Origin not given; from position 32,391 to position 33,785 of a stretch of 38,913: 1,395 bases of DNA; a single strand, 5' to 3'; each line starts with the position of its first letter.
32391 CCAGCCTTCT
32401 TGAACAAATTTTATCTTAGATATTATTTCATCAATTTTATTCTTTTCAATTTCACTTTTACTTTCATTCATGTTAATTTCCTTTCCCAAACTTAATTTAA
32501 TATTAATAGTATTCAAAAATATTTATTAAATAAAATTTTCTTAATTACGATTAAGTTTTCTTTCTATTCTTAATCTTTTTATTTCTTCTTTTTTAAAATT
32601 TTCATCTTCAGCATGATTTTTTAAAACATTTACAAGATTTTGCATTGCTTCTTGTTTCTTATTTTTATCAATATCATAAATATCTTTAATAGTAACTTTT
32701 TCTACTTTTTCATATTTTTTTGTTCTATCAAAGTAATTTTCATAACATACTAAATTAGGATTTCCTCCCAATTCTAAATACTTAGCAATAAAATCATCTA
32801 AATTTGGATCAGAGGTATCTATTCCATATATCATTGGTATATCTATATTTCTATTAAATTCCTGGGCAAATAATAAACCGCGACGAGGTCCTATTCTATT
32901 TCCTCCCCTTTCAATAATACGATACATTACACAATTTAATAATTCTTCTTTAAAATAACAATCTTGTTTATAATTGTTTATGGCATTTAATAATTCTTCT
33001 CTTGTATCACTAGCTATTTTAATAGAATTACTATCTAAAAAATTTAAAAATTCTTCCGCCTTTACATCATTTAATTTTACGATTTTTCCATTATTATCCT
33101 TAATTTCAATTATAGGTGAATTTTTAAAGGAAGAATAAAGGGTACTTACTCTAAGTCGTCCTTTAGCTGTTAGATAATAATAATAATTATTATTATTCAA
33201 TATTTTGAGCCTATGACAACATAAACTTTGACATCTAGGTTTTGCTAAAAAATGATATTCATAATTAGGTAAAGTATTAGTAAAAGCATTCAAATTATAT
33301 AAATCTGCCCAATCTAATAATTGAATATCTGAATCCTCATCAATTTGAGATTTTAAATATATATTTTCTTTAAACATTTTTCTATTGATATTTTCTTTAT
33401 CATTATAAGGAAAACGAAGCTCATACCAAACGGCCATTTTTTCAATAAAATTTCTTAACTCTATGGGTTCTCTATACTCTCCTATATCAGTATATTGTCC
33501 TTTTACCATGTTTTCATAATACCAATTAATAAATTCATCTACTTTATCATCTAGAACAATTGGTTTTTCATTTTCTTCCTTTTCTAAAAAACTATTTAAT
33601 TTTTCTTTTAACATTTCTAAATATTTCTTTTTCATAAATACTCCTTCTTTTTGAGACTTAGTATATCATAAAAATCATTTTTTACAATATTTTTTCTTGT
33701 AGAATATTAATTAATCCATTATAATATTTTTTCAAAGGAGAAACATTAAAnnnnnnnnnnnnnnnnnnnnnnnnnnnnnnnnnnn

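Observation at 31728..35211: Orphan three-gene island between rpmH and dnaA, abutting the DnaA-box cluster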

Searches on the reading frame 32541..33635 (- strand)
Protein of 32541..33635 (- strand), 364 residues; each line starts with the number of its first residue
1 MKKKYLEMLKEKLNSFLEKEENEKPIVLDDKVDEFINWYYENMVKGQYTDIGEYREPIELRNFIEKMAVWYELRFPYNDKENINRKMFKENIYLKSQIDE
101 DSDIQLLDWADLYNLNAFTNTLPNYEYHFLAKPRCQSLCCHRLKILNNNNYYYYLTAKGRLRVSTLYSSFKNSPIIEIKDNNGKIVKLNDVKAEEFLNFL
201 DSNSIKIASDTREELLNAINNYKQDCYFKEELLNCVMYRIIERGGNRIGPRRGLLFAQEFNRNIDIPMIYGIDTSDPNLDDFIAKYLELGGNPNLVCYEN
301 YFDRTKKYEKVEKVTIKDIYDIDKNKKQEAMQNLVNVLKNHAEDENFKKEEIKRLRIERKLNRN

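Call 3: search_protein_families(library=pfam, proteins=[window:32541-33635:-], max_evalue=1)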
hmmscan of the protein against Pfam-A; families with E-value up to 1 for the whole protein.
window:32541-33635:- (364 aa): 4 families
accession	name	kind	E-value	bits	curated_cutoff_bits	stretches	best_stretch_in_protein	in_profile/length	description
PF10281.14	Ish1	-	0.092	13.5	26.6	1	198-222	11-37/37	Putative nuclear envelope organisation protein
PF03791.18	KNOX2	-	0.093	12.7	27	0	275-289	4-18/48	KNOX2 domain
PF05553.16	DUF761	-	0.28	11.2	22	1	28-43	4-19/36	Cotton fibre expressed protein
PF00298.24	Ribosomal_L11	-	0.32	11.9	21.4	1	303-331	19-47/69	Ribosomal protein L11, RNA binding domain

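Call 4: search_protein_families(library=ncbifam, proteins=[window:32541-33635:-], max_evalue=1)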
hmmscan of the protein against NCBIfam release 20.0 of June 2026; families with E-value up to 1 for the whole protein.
window:32541-33635:- (364 aa): 0 families

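Call 5: search_protein_families(library=phrogs, proteins=[window:32541-33635:-], max_evalue=1)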
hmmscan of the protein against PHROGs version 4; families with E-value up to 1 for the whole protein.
window:32541-33635:- (364 aa): 3 families
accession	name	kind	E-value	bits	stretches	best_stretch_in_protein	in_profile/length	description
phrog_1976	-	unknown function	0.094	14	0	298-316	35-53/61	-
phrog_7123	-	unknown function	0.3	12.7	1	164-198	20-59/96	-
phrog_21580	-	unknown function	0.39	11.8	1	174-200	9-35/85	-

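Call 6: search_protein_families(library=padloc, proteins=[window:32541-33635:-], max_evalue=1)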
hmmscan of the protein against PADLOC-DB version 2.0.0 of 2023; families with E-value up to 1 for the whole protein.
window:32541-33635:- (364 aa): 0 families

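Call 14: search_solved_structures(query=window:32544-33635:-, max_evalue=10)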
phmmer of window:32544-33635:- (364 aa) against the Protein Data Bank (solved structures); distinct sequences matched with E-value up to 10: 9.
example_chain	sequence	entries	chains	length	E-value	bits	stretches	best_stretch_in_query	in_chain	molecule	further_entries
5mrc_7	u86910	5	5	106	0.15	14.4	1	133-215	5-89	mL49 | Large ribosomal subunit protein mL49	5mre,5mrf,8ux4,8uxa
6bx3_B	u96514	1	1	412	0.31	13.3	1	125-242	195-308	COMPASS component SWD1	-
6ven_M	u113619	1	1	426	0.33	13.2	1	125-242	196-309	COMPASS component SWD1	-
9gsx_A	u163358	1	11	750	0.35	13.1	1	163-304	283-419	Flagellin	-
2m41_B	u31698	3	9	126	0.64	12.3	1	164-215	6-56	Ataxin-1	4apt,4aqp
4j2l_A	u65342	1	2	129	0.95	11.7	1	168-215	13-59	Ataxin-1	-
1oa8_A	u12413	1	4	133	1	11.6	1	168-215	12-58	ATAXIN-1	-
7n1j_B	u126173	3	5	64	1.5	11.1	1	303-351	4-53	Binder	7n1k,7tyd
4j2j_A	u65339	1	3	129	1.7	10.9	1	174-215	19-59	Ataxin-1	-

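Call 22: find_homologous_proteins(query=window:32544-33635:-, max_evalue=0.001)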
Query window:32544-33635:- (364 aa): 604 proteins with E <= 0.001 among 3360 candidates; the best 120 are listed.
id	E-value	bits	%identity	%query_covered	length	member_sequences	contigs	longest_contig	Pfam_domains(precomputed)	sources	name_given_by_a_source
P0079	1.5e-221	753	95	100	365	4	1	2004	-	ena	-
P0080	8.2e-208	708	89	100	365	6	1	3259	-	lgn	-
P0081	2.3e-90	321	49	93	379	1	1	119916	-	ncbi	-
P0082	8.3e-87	310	47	94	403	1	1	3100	-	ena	-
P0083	1.0e-83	300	45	95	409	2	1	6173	-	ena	-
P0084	1.2e-83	299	46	93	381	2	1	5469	-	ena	-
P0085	8.4e-83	296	45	93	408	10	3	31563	-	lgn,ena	-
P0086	1.1e-81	293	43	98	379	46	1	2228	-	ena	-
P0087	4.2e-81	291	44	100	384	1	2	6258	-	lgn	-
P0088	1.9e-80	289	45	99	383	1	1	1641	-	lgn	-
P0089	2.5e-80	288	44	95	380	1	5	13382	-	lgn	-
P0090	1.0e-79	286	45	93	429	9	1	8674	-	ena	-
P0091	1.8e-79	285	43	94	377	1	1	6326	-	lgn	-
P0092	1.2e-78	283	44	98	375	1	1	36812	-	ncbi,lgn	-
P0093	1.5e-78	283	42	98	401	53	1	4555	-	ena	-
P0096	7.0e-78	280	44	93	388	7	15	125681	-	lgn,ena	-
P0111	5.4e-75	271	46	92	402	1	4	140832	-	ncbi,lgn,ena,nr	ncbi:MAG: hypothetical protein IJY25_06530 [Bacilli bacterium]|nr:hypothetical protein [Bacilli bact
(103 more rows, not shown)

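Call 24: find_encoding_contigs(protein=P0081, flank=8000, max_places=2)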
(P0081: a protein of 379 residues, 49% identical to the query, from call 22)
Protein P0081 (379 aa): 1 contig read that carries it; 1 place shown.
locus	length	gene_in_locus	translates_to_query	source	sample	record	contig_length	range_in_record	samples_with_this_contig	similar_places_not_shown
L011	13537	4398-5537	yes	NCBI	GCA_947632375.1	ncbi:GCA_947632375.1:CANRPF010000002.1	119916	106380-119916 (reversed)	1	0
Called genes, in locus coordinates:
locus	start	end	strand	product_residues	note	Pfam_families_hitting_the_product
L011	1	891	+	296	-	?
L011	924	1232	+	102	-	-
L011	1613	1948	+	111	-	-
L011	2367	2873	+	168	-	PF01381:HTH_3, PF12844:HTH_19 (faint), PF13443:HTH_26 (weak), PF20040:DUF6442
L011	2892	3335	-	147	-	-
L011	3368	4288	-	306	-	-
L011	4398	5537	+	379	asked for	-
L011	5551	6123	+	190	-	-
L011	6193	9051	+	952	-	-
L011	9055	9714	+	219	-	-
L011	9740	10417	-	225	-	PF02223:Thymidylate_kin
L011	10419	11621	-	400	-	PF02511:Thy1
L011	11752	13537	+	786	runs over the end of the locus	-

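Call 25: find_encoding_contigs(protein=P0111, flank=8000, max_places=2)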
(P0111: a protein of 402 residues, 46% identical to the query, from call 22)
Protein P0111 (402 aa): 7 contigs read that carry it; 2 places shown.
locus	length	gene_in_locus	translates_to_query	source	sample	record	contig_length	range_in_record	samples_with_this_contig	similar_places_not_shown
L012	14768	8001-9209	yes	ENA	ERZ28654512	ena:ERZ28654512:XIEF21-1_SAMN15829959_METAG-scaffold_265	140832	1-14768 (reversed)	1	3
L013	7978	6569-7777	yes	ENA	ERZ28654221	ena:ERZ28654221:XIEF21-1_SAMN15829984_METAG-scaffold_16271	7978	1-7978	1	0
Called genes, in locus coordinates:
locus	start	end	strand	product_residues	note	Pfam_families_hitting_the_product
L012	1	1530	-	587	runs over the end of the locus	PF13230:GATase_4 (weak), PF13522:GATase_6, PF13537:GATase_7, PF01380:SIS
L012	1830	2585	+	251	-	PF10531:SLBB, PF00633:HHH, PF12836:HHH_3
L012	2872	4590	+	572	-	PF03772:Competence, PF00753:Lactamase_B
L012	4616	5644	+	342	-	PF17761:DUF1016_N, PF06250:YhcG_C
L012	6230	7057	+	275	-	PF02498:Bro-N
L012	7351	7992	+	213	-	-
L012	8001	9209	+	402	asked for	-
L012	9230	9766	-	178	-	PF20122:DUF6512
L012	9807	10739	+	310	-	PF03851:UvdE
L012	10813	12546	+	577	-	PF01807:Zn_ribbon_DnaG, PF08275:DNAG_N, PF01751:Toprim, PF13362:Toprim_3 (weak), PF13662:Toprim_4, PF13155:Toprim_2, PF10410:DnaB_bind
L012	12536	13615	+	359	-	PF03979:Sigma70_r1_1, PF00140:Sigma70_r1_2, PF04542:Sigma70_r2, PF04539:Sigma70_r3, PF04545:Sigma70_r4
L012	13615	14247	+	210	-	PF01596:Methyltransf_3 (weak), PF05175:MTS (weak), PF06325:PrmA (weak), PF12847:Methyltransf_18, PF04816:TrmK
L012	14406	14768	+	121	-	?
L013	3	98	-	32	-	?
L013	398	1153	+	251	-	PF10531:SLBB, PF00633:HHH, PF12836:HHH_3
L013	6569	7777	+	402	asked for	-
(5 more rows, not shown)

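Call 26: find_encoding_contigs(protein=P0096, flank=8000, max_places=3)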
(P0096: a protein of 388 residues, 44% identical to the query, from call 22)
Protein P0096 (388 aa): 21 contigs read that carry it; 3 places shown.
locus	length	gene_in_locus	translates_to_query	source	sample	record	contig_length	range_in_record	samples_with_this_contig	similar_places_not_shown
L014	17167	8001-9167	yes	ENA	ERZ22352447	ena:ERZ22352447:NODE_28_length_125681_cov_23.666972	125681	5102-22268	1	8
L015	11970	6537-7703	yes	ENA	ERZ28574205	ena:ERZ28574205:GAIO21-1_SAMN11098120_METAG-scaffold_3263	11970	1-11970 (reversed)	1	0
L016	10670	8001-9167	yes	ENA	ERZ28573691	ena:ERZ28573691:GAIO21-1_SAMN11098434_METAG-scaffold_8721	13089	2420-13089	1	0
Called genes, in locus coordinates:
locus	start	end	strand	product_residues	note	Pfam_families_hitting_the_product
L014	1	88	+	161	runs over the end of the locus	-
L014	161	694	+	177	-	PF10628:CotE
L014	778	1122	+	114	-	PF01022:HTH_5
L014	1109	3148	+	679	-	PF00403:HMA, PF00122:E1-E2_ATPase, PF00702:Hydrolase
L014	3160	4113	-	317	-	PF00226:DnaJ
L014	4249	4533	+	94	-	PF00886:Ribosomal_S16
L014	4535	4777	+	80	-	PF13083:KH_KhpA-B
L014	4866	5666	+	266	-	PF01148:CTP_transf_1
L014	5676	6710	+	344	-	PF02163:Peptidase_M50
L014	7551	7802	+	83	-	-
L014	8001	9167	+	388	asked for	-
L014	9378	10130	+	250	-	PF00106:adh_short, PF08659:KR, PF13561:adh_short_C2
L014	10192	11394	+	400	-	PF02511:Thy1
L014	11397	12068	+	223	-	PF02223:Thymidylate_kin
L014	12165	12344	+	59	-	PF00584:SecE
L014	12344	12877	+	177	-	PF02357:NusG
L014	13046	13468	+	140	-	PF03946:Ribosomal_L11_N, PF00298:Ribosomal_L11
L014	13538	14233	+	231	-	PF00687:Ribosomal_L1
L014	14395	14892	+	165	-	PF00466:Ribosomal_L10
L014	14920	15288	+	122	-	PF16320:Ribosomal_L12_N, PF00542:Ribosomal_L12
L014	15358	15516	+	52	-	-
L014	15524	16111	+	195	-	PF13489:Methyltransf_23 (weak), PF05175:MTS, PF06325:PrmA, PF13649:Methyltransf_25, PF13847:Methyltransf_31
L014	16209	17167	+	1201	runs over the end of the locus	PF04563:RNA_pol_Rpb2_1, PF04561:RNA_pol_Rpb2_2, PF04565:RNA_pol_Rpb2_3, PF10385:RNA_pol_Rpb2_45, PF00562:RNA_pol_Rpb2_6, PF04560:RNA_pol_Rpb2_7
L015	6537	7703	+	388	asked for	-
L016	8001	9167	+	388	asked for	-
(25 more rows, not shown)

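Call 39: search_solved_structures(query=A2, max_evalue=10, show_alignments=1)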
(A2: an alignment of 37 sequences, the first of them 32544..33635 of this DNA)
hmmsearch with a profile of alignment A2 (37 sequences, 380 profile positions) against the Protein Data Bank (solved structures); distinct sequences matched with E-value up to 10: 0.

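Call 41: search_protein_families(library=pfam, alignment_id=A2, max_evalue=0.01)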
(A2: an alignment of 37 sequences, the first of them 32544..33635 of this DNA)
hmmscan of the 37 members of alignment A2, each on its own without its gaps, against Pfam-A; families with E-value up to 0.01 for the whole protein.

A. member 1, window:32544-33635:- (364 aa): 0 families

B. families by the number of members that match (of 37 scanned): 2 families
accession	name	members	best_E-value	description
PF17959.7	EF-hand_14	1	0.0015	EF-hand domain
PF11553.14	DUF3231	1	0.0021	Protein of unknown function (DUF3231)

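Call 53: predict_structure(alignment_id=A2)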
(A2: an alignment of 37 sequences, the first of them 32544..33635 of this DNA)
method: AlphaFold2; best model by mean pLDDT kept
length: 364 residues; sequences in the alignment: 37
mean_pLDDT: 77.7   pTM: 0.70
mean pLDDT of the five models: 77.7, 75.5, 73.8, 73.5, 72.9
residues with pLDDT >= 90: 87; 70-90: 172; 50-70: 94; < 50: 11
segments of 3 or more residues with pLDDT < 50: 47-49, 51-53, 146-148
pLDDT, mean of each block of 10 residues (from residue 1): 68 61 76 90 62 63 93 73 75 76 70 82 85 69 53 75 67 67 74 85 80 83 89 96 91 93 94 89 92 92 87 87 64 69 62 72 60
secondary structure, 60 per line:
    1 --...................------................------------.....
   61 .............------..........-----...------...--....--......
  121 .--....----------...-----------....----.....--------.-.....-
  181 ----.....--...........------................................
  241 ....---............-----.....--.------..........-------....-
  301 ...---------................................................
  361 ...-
elements in order: H3-21 H28-43 H56-73 H80-89 H109-112 H115-121 H124-127 E138-140 E152-155 E160-164 E175-179 E185-189 H193-202 H209-244 H248-259 H265-269 H279-288 E296-299 E313-315 H316-363

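Call 56: fold_search(model_id=the predicted structure, library=pdb)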
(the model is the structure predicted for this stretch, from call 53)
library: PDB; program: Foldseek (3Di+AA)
matches with E <= 10: 164; with E <= 0.001: 0
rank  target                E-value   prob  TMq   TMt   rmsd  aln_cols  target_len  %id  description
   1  8sz7                  2.2e-01  0.09  0.12  0.16  19.9       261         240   11  Cryo-EM of the GDP-bound human dynamin polymer assembled on the membrane in the super constricted state showing the seco (released 2024-05-01)
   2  3v7d_B                8.1e-01  0.04  0.08  0.07  19.2       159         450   14  Crystal Structure of ScSkp1-ScCdc4-pSic1 peptide complex (released 2012-05-02)
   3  8ghl_C                9.1e-01  0.06  0.10  0.09  18.1       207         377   10  the Hir complex core (released 2024-07-17)
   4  4nkb_A                1.1e+00  0.10  0.10  0.16  10.5        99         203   12  Crystal Structure of the cryptic polo box (CPB)of ZYG-1 (released 2014-08-27)
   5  6wa6_H                1.1e+00  0.04  0.10  0.11  16.9       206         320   10  Structure of the Chlamydia pneumoniae CdsV protein (released 2020-09-30)
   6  6erp_B                1.3e+00  0.04  0.11  0.05  21.3       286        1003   10  Structure of the human mitochondrial transcription initiation complex at the LSP promoter (released 2017-11-15)
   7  8t3k_D                1.4e+00  0.03  0.09  0.06  26.5       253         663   10  Heterodimeric ABC transporter BmrCD in the inward-facing conformation bound to ATP: BmrCD_IF-ATP2 (released 2023-11-29)
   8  5a3f_C                1.5e+00  0.02  0.10  0.07  21.1       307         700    8  Crystal structure of the dynamin tetramer (released 2015-08-26)
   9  8fpf_D                1.6e+00  0.04  0.10  0.06  22.4       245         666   12  Heterodimeric ABC transporter BmrCD in the inward-facing conformation bound to ATP: BmrCD_IF-ATP (released 2023-11-22)
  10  6skl_X                1.6e+00  0.02  0.09  0.06  23.1       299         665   12  Cryo-EM structure of the CMG Fork Protection Complex at a replication fork - Conformation 1 (released 2020-05-06)
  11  7wnh_D                1.7e+00  0.02  0.09  0.10  24.1       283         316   12  Crystal structure of Nurr1 binding to NBRE (released 2023-01-25)
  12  9gzm_A                1.8e+00  0.02  0.11  0.05  21.6       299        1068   10  Cryo-EM structure of the human mitochondrial RNA polymerase transcription initiation complex (POLRMT/TFAM/TFB2M/DNA/RN (released 2025-07-30)
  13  6n45_B                1.9e+00  0.05  0.08  0.12  11.3       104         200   15  Crystal structure of the cryptic polo box domain of human activated Plk4 variant 1 (released 2019-09-04)
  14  6wa6_F                1.9e+00  0.03  0.09  0.10  14.0       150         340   11  Structure of the Chlamydia pneumoniae CdsV protein (released 2020-09-30)
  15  6wa6_C                1.9e+00  0.03  0.10  0.10  14.3       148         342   13  Structure of the Chlamydia pneumoniae CdsV protein (released 2020-09-30)
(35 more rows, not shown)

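Call 67: search_protein_representatives(alignment_id=A2)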
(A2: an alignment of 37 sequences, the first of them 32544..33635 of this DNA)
Query: 37 sequences, 380 profile positions. Proteins with E-value up to 0.001 (for the whole library): 442; up to 1e-10: 368; up to 1e-30: 251. The best 150 are listed.
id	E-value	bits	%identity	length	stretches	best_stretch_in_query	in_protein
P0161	1.9e-163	560.3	-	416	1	1-379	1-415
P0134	1.4e-160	550.9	-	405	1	1-378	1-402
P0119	1.4e-160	550.8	-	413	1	1-379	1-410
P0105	9.5e-159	544.8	-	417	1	1-378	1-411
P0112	5.4e-156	535.8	-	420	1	20-378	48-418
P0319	2.0e-155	533.9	-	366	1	1-375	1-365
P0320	2.6e-150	517.1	-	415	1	4-379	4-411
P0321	3.4e-150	516.7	-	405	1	1-379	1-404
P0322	1.4e-148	511.4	-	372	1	1-378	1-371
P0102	1.3e-140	485.2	-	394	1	1-376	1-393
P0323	2.0e-139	481.2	-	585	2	61-375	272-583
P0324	1.5e-133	461.9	-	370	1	24-378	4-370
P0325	1.4e-132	458.7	-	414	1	1-379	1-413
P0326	1.4e-131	455.4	-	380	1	1-378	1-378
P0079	2.5e-130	451.3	-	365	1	4-375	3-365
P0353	3.9e-113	394.7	-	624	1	48-360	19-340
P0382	4.1e-96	338.7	-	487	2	119-357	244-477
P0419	1.6e-82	293.9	-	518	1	24-350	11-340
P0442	3.2e-74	266.6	-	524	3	121-362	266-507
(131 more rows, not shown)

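Call 68: search_protein_families(library=pfam, proteins=[P0323, P0353, P0382, P0419, P0442], max_evalue=0.001)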
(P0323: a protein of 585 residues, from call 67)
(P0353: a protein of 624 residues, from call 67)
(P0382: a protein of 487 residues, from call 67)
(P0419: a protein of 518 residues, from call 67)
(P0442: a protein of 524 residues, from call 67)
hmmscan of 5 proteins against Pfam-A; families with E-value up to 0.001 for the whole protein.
P0323 (585 aa): 0 families

P0353 (624 aa): 0 families

P0382 (487 aa): 0 families

P0419 (518 aa): 0 families

P0442 (524 aa): 0 families

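Call 70: find_related_loci(query=A2, collection=viral_contigs, flank=6000)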
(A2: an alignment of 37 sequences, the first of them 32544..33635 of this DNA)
Query A2 (364 aa) in viral_contigs; peptide patterns used: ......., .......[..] (x = any residue, [..] = any of these).
24 stretches matched a pattern, but none encodes a relative of the query by tblastn (E <= 1e-3).

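Call 73: find_encoding_contigs(protein=P0080, flank=5000, max_places=4)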
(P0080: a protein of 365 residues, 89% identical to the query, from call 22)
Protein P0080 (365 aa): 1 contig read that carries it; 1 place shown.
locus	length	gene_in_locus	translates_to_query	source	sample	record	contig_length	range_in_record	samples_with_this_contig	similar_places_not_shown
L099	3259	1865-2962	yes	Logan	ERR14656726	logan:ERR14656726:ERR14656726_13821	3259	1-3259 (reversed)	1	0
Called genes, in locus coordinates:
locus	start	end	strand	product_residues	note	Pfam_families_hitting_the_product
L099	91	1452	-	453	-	PF11638:DnaA_N, PF01695:IstB_IS21, PF00308:Bac_DnaA, PF01637:ATPase_2 (faint), PF13173:AAA_14 (weak), PF00004:AAA (weak), PF00910:RNA_helicase (faint), PF08299:Bac_DnaA_C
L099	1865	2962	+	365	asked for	-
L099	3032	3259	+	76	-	?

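Call 74: find_encoding_contigs(protein=P0079, flank=5000, max_places=4)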
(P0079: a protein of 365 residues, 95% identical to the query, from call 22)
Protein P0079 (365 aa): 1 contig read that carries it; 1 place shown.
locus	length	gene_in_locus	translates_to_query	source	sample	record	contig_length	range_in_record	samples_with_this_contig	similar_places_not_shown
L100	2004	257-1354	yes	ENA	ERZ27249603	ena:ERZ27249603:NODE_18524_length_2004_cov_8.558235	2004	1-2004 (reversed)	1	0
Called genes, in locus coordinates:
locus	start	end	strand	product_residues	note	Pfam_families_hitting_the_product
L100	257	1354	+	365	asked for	-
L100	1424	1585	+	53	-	-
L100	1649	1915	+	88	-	-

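Call 91: fold_search(model_id=the predicted structure, library=viral)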
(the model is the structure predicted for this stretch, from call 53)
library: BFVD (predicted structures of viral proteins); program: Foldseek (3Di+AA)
matches with E <= 10: 387; with E <= 0.001: 0
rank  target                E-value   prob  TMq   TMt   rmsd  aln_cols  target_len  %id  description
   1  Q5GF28                1.0e-01  0.10  0.11  0.12  23.5       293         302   12  Tyr recombinase domain-containing protein [Diachasmimorpha longicaudata entomopoxvirus]
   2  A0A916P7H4            1.7e-01  0.06  0.11  0.12  21.5       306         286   11  Tyr recombinase domain-containing protein [Mythimna separata entomopoxvirus 'L']
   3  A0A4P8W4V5            3.4e-01  0.07  0.09  0.10  33.5       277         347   10  (no name in the UniProt tables at hand)
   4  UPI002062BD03         3.9e-01  0.13  0.09  0.16  18.7       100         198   17  (no name look-up for this kind of identifier)
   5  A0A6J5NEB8            3.9e-01  0.04  0.10  0.08  22.7       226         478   15  Phage-like element PBSX protein, XkdF [uncultured Caudovirales phage]
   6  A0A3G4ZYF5            4.3e-01  0.03  0.09  0.05  27.6       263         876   14  Transposase [Gaeavirus sp.]
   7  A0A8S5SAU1            4.8e-01  0.05  0.12  0.13  22.0       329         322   11  Uncharacterized protein [Siphoviridae sp. ctgaY24]
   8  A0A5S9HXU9            5.1e-01  0.04  0.08  0.16  14.9       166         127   14  Uncharacterized protein [Tenacibaculum phage PTm1]
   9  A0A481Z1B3            5.7e-01  0.15  0.07  0.16  12.7        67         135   13  MORN repeat protein [Mimivirus LCMiAC02]
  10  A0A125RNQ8            6.4e-01  0.04  0.10  0.10  34.2       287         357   11  (no name in the UniProt tables at hand)
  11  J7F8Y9                6.7e-01  0.05  0.09  0.12  19.5       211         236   12  Uncharacterized protein [Agrobacterium phage 7-7-1]
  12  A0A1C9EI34            7.5e-01  0.11  0.07  0.20  12.5        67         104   16  Uncharacterized protein [Rhodococcus phage ChewyVIII]
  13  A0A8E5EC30            7.5e-01  0.08  0.10  0.20  16.0       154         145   12  Uncharacterized protein [Tenacibaculum phage Gundel_1]
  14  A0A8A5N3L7            8.0e-01  0.08  0.13  0.14  18.5       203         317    9  (no name in the UniProt tables at hand)
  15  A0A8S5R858            8.4e-01  0.03  0.08  0.06  24.1       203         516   11  Portal [virus sp. cti5L29]
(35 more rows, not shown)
